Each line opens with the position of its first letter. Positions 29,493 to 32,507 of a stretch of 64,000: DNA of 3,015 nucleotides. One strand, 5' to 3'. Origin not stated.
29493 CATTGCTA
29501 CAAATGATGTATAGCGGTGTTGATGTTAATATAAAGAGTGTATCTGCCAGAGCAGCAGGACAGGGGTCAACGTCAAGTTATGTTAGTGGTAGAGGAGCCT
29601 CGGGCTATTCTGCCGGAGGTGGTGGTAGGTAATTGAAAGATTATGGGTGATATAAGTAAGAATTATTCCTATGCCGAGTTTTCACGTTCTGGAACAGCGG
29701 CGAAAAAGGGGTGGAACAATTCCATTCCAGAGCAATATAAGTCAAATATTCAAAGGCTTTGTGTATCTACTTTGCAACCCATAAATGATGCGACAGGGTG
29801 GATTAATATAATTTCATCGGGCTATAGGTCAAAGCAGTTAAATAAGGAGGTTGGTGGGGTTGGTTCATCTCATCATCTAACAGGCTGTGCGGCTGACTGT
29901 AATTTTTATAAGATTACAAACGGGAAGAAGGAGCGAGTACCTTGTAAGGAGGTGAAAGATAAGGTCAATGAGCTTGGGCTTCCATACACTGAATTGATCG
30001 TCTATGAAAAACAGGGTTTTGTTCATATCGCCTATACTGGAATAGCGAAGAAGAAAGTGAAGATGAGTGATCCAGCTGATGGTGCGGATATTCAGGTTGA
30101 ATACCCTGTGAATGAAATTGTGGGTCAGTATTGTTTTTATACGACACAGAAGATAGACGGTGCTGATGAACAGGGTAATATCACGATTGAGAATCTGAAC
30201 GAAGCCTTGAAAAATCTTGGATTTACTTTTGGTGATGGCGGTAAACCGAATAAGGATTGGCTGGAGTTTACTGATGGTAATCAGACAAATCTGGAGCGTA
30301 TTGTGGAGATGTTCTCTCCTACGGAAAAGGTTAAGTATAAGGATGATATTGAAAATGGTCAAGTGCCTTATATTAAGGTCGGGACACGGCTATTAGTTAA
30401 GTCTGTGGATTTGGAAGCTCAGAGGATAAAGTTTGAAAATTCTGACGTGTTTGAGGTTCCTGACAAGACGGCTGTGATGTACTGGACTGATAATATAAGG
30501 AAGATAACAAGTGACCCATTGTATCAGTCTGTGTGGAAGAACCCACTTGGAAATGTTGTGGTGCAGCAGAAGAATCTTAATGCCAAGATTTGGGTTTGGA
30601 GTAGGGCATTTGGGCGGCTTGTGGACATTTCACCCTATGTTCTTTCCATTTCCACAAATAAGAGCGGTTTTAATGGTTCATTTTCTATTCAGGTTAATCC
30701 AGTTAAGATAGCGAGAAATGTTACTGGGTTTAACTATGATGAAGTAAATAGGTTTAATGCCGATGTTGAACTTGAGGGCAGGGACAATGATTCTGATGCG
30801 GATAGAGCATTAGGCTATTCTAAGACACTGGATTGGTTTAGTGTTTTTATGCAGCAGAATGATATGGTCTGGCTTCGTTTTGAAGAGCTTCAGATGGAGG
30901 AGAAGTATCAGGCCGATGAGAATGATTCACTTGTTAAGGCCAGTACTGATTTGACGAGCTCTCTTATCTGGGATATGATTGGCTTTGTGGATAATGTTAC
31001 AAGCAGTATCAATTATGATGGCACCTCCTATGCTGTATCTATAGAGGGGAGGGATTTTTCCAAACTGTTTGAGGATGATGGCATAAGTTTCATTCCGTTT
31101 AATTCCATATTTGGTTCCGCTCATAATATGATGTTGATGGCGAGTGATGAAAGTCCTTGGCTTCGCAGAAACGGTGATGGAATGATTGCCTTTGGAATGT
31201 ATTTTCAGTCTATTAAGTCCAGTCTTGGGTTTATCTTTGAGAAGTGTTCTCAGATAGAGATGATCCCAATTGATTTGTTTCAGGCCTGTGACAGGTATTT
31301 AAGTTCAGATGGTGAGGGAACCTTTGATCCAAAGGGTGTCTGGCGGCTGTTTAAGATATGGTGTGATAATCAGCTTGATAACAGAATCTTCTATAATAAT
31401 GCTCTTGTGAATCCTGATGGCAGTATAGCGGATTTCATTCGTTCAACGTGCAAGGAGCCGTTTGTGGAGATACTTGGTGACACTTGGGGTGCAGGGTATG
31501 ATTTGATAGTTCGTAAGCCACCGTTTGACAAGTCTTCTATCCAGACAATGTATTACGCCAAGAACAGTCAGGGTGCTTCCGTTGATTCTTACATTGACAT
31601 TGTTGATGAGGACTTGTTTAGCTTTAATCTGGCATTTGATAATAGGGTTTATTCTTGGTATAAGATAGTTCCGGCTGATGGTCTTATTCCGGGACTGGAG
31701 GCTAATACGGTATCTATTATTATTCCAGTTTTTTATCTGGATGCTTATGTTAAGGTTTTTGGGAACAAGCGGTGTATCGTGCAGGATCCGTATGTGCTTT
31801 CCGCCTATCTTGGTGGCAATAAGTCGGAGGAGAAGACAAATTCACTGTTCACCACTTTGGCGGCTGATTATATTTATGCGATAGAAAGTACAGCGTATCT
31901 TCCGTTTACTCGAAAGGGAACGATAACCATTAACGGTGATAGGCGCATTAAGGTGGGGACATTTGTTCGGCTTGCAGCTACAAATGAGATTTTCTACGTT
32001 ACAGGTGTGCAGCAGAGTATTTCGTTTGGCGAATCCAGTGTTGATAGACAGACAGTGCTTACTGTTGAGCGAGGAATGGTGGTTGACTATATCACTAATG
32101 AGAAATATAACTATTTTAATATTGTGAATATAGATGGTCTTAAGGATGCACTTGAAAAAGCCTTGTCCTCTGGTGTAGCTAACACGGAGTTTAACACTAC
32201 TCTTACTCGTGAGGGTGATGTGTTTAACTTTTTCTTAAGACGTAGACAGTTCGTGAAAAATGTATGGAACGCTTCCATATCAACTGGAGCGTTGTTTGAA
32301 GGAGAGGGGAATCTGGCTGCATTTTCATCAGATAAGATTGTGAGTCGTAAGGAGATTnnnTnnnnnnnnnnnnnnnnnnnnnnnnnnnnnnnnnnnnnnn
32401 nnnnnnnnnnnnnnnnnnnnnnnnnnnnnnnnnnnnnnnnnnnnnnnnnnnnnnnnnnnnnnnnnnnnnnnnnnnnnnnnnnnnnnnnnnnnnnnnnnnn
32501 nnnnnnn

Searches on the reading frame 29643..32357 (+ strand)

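Call 48: search_protein_families(library=pfam, proteins=[window:29643-32357:+], max_evalue=0.001)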
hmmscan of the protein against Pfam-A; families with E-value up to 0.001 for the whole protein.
window:29643-32357:+ (905 aa): 1 family
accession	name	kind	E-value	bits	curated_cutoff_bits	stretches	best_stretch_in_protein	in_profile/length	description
PF08291.16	Peptidase_M15_3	-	1.1e-10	42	23.2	1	7-93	2-81/108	Peptidase M15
